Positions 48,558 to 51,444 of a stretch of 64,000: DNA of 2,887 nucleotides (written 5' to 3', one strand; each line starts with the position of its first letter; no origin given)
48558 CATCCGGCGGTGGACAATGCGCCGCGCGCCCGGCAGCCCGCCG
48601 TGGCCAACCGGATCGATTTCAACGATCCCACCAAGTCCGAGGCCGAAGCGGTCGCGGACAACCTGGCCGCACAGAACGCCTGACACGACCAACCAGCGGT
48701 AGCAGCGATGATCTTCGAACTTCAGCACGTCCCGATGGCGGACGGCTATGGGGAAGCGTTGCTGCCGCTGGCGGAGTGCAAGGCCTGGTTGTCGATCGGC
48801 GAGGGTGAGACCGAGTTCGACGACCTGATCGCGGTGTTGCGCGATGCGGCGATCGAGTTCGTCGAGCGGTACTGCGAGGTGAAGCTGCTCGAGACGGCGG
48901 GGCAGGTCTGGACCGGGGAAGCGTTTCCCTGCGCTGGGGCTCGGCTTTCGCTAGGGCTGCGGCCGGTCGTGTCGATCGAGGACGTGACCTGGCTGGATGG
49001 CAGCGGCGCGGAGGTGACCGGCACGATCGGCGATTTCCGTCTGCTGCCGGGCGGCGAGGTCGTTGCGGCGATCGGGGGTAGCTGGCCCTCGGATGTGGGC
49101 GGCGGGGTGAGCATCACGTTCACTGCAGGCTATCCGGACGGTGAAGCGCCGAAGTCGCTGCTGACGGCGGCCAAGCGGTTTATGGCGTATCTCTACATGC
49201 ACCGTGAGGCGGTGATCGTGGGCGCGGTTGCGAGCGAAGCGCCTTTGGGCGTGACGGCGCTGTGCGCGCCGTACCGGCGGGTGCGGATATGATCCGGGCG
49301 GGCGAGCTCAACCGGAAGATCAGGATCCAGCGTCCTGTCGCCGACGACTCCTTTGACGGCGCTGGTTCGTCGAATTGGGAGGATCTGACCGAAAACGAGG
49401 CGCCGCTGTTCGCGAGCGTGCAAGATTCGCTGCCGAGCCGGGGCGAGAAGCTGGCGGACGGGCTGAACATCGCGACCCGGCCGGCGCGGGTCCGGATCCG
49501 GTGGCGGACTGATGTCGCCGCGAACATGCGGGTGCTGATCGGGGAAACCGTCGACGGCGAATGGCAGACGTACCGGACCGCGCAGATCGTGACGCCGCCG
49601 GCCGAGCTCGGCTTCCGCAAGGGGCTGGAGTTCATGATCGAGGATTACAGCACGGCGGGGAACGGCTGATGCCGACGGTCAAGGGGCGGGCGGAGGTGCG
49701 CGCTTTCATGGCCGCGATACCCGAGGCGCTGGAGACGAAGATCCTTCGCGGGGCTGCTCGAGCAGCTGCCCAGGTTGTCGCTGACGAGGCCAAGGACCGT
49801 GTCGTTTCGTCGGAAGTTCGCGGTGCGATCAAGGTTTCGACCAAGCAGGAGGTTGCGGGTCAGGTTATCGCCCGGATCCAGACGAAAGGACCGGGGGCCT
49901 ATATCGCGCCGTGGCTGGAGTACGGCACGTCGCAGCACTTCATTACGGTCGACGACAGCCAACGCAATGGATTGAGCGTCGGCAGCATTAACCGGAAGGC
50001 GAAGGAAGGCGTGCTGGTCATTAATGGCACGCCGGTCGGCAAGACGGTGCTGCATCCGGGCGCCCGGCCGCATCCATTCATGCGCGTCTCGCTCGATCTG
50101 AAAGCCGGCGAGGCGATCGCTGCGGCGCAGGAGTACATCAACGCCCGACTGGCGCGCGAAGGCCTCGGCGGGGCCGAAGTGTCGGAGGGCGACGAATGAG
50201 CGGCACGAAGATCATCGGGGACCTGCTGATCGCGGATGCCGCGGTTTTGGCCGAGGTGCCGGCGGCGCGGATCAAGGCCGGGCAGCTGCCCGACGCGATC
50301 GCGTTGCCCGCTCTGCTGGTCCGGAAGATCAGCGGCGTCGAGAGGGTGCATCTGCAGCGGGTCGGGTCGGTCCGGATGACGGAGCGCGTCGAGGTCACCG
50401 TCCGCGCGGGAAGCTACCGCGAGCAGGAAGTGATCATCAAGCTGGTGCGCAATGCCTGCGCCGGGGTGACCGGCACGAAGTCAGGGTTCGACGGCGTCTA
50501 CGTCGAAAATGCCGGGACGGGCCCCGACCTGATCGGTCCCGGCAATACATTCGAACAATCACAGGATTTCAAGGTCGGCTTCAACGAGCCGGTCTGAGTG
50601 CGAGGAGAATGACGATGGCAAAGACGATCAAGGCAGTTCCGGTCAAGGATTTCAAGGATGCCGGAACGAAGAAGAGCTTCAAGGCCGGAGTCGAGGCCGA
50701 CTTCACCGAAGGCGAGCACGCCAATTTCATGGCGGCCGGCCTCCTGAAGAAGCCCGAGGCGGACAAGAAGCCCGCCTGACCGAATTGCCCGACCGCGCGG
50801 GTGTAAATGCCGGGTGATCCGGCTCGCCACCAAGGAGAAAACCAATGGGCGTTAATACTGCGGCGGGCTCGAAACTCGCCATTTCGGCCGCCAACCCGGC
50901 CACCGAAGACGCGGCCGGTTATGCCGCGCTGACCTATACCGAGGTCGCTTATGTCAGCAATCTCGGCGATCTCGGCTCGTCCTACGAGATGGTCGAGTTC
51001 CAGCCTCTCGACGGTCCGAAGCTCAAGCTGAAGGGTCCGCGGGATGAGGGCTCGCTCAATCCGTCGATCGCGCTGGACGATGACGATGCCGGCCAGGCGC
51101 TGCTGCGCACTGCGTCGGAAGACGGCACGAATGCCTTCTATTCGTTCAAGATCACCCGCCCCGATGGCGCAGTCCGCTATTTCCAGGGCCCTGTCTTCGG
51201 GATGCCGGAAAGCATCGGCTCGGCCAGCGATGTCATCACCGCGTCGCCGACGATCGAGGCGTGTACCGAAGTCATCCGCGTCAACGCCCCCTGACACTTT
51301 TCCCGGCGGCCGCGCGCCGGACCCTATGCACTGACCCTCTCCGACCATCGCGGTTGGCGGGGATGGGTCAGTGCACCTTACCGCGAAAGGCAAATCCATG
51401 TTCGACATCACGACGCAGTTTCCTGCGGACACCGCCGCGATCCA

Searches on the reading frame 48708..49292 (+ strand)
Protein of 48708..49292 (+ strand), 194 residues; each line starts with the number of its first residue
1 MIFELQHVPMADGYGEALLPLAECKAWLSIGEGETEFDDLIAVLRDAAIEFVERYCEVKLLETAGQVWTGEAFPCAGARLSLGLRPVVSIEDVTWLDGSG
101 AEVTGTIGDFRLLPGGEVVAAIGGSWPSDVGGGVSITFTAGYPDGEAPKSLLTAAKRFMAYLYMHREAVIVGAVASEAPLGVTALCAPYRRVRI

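Call 52: search_protein_families(library=phrogs, proteins=[window:48708-49292:+], max_evalue=0.00001)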
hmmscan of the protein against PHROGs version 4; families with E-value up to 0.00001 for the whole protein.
window:48708-49292:+ (194 aa): 2 families
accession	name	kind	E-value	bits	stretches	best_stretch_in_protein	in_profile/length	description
phrog_442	-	connector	1e-27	98.1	1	8-194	77-265/270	head-tail adaptor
phrog_40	-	connector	1.4e-11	45.2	1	17-191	40-132/201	head-tail adaptor Ad1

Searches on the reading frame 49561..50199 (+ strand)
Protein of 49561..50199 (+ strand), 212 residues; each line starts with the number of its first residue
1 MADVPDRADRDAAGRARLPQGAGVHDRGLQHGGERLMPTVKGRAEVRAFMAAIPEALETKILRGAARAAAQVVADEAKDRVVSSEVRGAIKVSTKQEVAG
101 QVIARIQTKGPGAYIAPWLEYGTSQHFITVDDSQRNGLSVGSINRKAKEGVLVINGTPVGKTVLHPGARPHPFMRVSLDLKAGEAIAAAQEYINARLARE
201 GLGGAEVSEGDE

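Call 52: search_protein_families(library=phrogs, proteins=[window:49561-50199:+], max_evalue=0.00001)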
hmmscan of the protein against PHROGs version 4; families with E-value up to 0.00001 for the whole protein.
window:49561-50199:+ (212 aa): 1 family
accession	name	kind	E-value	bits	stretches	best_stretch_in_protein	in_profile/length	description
phrog_5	-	connector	2.3e-14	54.8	1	37-207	83-219/239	tail completion or Neck1 protein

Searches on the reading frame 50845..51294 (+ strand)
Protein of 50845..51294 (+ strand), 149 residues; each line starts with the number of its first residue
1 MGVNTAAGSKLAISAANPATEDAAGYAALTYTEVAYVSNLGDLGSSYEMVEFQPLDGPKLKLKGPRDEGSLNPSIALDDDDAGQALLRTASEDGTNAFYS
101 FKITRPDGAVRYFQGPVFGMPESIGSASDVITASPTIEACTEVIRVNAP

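Call 52: search_protein_families(library=phrogs, proteins=[window:50845-51294:+], max_evalue=0.00001)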
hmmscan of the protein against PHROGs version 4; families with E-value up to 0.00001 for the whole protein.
window:50845-51294:+ (149 aa): 1 family
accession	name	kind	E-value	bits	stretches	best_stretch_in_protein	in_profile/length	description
phrog_158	-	tail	2.8e-16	60.9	1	3-148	16-161/376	major tail protein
